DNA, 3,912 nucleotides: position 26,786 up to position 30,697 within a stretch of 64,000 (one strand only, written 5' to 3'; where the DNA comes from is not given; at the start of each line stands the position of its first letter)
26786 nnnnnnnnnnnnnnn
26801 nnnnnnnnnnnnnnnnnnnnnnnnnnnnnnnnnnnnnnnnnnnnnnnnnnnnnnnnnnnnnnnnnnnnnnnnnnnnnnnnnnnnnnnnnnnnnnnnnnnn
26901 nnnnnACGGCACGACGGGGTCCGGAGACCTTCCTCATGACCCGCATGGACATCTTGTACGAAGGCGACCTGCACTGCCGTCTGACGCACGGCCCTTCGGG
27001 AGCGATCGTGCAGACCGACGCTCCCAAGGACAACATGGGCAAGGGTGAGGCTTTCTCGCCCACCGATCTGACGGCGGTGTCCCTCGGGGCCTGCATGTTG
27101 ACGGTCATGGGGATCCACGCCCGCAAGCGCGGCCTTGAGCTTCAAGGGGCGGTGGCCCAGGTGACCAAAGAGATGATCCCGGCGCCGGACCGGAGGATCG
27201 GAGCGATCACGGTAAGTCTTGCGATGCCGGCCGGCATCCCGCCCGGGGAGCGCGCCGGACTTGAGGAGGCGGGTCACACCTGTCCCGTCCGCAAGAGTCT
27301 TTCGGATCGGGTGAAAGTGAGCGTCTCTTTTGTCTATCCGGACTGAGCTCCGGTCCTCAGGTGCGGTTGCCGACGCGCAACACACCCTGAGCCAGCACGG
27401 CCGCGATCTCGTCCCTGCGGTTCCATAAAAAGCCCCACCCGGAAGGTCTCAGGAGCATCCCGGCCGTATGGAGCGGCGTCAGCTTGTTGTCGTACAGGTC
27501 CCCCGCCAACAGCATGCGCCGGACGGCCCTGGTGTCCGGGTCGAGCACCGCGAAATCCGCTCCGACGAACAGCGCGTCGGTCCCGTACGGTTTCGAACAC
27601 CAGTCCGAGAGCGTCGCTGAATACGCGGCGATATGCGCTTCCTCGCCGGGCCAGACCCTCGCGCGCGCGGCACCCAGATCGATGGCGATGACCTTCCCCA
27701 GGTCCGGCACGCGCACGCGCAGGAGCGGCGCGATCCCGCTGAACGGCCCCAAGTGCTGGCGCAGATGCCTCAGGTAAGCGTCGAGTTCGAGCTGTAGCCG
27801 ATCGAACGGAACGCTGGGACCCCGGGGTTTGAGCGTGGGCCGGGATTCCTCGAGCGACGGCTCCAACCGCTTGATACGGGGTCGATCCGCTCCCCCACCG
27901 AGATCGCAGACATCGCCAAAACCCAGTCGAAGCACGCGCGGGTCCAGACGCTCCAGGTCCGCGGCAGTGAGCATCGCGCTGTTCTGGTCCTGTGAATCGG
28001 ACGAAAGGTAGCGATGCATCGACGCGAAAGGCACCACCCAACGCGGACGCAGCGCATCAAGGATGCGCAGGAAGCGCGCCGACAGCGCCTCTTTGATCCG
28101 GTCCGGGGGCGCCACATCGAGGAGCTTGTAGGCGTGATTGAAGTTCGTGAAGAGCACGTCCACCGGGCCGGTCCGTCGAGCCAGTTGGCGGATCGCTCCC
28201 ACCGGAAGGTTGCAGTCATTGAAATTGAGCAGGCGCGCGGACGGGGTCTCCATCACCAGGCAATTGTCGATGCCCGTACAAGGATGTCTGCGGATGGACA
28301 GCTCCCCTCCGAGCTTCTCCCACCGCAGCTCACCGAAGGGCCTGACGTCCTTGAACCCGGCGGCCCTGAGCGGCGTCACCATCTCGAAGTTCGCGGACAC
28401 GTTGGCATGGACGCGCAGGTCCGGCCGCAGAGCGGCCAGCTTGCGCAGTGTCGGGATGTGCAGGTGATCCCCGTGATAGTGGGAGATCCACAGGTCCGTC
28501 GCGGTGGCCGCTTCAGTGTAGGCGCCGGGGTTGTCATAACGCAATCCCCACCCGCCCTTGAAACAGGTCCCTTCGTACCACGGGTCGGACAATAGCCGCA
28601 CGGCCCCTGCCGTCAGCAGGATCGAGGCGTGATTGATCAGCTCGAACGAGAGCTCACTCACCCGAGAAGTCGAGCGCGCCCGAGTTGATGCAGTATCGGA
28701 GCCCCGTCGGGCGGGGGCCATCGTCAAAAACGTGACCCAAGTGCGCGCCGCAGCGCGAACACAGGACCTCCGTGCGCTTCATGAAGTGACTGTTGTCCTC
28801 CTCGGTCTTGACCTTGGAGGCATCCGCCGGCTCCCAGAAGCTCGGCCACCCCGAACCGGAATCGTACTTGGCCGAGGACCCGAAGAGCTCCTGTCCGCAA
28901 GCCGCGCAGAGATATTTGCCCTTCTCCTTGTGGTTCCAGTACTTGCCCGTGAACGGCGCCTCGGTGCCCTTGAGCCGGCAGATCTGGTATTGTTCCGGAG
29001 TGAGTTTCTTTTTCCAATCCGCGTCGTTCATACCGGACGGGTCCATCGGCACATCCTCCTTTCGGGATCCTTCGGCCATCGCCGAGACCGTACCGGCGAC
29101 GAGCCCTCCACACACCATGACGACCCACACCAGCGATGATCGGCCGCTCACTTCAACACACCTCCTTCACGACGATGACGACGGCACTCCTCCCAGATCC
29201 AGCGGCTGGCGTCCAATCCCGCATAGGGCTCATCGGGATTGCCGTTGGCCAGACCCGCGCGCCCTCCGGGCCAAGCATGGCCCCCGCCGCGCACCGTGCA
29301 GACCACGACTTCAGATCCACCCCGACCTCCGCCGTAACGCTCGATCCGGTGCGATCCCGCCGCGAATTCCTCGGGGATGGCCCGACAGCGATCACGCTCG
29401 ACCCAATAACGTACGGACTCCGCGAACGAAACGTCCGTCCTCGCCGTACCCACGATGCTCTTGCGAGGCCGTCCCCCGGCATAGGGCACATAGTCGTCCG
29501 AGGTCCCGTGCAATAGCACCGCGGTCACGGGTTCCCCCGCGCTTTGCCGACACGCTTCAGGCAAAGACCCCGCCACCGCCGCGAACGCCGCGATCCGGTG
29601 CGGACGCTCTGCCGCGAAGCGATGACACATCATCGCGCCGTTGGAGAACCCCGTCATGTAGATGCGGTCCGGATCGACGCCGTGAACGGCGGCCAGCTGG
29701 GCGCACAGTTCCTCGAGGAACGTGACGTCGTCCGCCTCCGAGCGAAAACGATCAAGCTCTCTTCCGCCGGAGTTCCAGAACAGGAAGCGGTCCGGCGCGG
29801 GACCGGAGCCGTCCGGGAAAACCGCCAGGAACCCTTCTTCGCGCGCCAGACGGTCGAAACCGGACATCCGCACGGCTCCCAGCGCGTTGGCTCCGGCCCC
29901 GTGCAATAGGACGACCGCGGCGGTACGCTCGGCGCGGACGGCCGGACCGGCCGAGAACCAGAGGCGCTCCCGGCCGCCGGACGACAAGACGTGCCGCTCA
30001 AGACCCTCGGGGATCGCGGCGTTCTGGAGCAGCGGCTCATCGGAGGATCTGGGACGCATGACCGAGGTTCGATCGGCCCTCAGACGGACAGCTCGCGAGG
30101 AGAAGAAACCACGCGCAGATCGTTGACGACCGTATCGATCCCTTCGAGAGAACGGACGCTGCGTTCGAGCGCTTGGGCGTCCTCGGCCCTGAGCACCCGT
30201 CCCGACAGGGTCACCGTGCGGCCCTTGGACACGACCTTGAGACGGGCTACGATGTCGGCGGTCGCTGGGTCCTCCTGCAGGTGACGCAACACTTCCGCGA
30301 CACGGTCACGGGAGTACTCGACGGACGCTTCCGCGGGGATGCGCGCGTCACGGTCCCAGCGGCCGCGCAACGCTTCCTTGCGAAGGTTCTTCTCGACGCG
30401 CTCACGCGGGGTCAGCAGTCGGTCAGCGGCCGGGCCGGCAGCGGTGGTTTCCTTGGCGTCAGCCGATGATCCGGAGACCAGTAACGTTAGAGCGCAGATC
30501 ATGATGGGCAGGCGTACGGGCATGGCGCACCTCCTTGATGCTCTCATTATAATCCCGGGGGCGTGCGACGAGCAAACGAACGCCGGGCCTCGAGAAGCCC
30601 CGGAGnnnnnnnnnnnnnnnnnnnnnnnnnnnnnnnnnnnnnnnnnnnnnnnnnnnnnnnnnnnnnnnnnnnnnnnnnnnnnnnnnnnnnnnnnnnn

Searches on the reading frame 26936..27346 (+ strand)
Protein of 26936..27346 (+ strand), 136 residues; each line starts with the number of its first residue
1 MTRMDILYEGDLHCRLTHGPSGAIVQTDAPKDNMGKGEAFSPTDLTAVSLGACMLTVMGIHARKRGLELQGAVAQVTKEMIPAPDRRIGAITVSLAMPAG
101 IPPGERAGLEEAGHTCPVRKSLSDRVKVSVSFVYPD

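Call 35: search_protein_families(library=pfam, proteins=[window:26936-27346:+], max_evalue=0.0001)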
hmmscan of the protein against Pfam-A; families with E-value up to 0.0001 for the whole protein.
window:26936-27346:+ (136 aa): 1 family
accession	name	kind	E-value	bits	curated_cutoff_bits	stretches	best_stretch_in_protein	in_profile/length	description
PF02566.24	OsmC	-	2e-11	44.6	27.5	1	35-130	1-99/100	OsmC-like protein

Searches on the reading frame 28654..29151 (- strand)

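Call 35: search_protein_families(library=pfam, proteins=[window:28654-29151:-], max_evalue=0.0001)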
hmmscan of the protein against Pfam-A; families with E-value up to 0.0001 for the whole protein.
window:28654-29151:- (165 aa): 2 families
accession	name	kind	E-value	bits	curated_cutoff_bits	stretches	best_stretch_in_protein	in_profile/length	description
PF01641.26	SelR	-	1.4e-52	177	24.9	1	50-163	1-115/116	SelR domain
PF24046.1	At4g08330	-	2.6e-06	27.9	27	0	120-149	70-99/129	At4g08330 beta-tent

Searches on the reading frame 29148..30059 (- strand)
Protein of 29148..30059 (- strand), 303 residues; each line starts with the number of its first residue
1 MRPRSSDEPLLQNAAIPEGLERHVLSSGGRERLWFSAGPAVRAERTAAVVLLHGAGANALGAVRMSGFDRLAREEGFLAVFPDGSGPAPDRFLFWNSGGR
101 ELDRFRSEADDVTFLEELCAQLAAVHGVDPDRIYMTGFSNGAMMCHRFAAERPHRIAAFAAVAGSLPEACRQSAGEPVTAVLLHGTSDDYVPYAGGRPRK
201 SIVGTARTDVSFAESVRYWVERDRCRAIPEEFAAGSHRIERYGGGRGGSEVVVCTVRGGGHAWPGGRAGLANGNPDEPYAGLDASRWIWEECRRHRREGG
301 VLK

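Call 35: search_protein_families(library=pfam, proteins=[window:29148-30059:-], max_evalue=0.0001)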
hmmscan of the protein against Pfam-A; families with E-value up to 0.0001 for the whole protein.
window:29148-30059:- (303 aa): 3 families
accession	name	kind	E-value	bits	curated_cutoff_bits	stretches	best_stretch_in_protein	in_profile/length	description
PF02230.22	Abhydrolase_2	-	1.2e-09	38.8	23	1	126-206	100-185/217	Phospholipase/Carboxylesterase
PF10503.15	Esterase_PHB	-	1.7e-05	24.6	23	1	39-164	9-130/219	Esterase PHB depolymerase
PF00561.26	Abhydrolase_1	-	5.2e-05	23.5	25.8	0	48-164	2-102/245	alpha/beta hydrolase fold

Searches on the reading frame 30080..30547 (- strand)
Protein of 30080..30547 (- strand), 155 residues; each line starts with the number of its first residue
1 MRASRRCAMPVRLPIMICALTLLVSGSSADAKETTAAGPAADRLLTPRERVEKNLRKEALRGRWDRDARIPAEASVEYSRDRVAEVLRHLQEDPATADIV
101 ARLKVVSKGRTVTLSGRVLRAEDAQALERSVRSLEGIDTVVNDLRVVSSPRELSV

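Call 35: search_protein_families(library=pfam, proteins=[window:30080-30547:-], max_evalue=0.0001)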
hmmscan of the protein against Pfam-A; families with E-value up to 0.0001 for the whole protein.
window:30080-30547:- (155 aa): 1 family
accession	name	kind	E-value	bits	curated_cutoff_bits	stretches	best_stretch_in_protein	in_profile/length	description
PF04972.22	BON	-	1.8e-08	35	27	1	84-147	7-68/69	BON domain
